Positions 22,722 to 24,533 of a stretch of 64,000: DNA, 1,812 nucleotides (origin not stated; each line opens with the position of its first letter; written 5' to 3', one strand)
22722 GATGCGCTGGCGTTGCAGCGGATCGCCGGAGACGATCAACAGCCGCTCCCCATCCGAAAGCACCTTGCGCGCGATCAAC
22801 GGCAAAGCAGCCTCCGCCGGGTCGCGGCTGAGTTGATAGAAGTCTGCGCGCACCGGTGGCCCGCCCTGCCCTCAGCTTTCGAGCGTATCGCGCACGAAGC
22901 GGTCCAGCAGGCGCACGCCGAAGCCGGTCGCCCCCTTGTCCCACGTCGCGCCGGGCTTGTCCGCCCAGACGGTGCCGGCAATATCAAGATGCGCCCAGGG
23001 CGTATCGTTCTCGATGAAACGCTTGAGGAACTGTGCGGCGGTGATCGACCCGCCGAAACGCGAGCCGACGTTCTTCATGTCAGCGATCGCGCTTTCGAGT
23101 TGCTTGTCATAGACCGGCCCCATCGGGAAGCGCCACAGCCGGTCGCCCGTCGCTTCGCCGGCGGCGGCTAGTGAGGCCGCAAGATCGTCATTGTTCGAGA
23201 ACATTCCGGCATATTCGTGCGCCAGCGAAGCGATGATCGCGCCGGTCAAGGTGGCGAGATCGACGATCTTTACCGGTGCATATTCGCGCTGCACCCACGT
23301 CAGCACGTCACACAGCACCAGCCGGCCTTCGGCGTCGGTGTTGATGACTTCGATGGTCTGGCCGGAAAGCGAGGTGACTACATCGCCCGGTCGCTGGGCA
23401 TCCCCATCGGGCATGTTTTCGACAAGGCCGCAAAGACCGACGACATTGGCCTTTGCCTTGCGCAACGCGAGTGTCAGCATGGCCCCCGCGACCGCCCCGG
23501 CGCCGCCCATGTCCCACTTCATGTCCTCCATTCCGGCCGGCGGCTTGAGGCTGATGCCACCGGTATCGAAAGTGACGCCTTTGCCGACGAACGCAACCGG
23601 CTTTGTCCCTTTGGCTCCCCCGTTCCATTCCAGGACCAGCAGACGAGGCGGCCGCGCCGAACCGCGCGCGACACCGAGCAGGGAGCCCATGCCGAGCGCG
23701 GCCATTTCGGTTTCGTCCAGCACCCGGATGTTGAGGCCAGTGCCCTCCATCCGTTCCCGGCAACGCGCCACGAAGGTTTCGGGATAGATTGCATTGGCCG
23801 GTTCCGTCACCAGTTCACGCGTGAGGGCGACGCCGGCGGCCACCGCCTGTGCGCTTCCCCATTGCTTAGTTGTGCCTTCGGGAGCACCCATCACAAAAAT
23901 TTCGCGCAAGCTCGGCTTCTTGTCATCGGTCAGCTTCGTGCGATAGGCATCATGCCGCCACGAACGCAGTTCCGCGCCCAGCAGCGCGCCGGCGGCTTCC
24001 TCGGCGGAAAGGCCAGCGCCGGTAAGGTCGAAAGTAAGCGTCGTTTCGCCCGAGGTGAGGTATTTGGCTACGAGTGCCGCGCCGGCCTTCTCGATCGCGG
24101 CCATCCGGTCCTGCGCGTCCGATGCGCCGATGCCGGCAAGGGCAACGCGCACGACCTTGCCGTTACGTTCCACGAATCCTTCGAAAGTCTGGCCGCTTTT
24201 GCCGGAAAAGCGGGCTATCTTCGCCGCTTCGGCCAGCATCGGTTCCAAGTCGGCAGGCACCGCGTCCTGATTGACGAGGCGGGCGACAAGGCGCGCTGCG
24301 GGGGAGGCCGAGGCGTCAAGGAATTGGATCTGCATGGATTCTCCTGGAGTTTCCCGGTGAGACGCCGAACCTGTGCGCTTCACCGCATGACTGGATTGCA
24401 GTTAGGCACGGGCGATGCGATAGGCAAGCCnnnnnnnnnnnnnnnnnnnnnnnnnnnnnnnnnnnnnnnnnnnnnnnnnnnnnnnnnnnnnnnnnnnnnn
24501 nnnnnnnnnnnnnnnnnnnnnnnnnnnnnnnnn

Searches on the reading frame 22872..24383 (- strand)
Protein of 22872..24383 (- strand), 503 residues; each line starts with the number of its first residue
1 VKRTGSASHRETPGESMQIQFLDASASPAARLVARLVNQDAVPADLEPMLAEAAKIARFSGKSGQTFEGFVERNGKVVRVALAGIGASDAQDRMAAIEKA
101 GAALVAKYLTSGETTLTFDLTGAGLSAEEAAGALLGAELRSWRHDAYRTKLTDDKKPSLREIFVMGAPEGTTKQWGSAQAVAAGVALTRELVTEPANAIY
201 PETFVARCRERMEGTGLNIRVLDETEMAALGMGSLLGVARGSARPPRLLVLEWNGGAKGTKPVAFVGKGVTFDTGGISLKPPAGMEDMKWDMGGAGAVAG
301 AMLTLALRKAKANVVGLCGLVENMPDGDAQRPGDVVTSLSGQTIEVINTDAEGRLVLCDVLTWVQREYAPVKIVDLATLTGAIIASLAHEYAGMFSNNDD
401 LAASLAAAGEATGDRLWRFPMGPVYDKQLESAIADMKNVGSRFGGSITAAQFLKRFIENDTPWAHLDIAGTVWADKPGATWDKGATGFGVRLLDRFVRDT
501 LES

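Call 7: search_protein_families(library=pfam, proteins=[window:22872-24383:-], max_evalue=0.001)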
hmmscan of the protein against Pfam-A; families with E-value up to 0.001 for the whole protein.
window:22872-24383:- (503 aa): 2 families
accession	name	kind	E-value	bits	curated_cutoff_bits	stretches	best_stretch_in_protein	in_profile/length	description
PF00883.26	Peptidase_M17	-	6.7e-123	410.3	25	1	187-493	2-309/310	Cytosol aminopeptidase family, catalytic domain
PF02789.23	Peptidase_M17_N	-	1.1e-10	42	23.4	1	40-150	15-128/129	Cytosol aminopeptidase family, N-terminal domain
